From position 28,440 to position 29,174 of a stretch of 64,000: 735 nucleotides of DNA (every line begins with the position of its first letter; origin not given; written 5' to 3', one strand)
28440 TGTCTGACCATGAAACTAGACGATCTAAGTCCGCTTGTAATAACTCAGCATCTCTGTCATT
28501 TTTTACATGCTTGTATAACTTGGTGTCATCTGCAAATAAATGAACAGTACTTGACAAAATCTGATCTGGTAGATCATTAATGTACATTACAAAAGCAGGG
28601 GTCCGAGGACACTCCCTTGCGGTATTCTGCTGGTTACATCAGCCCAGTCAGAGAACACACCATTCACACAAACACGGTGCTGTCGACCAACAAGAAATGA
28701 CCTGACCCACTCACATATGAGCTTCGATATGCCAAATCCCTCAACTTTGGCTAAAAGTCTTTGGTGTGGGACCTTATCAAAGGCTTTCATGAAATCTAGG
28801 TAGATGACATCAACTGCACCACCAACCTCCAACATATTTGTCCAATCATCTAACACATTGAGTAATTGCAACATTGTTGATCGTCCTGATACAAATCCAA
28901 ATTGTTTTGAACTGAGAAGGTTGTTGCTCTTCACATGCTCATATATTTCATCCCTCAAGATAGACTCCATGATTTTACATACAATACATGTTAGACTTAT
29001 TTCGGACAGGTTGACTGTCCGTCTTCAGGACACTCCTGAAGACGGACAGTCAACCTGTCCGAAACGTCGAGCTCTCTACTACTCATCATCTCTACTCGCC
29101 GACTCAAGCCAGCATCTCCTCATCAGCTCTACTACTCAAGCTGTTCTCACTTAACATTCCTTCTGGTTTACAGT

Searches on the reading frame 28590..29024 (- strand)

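Call 46: search_protein_families(library=pfam, proteins=[window:28590-29024:-], max_evalue=0.001)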
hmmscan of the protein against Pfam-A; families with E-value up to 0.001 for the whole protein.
window:28590-29024:- (145 aa): 1 family
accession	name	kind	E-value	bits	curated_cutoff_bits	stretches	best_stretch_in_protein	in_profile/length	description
PF00078.32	RVT_1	-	8.4e-18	65.3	29.6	1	9-144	12-129/205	Reverse transcriptase (RNA-dependent DNA polymerase)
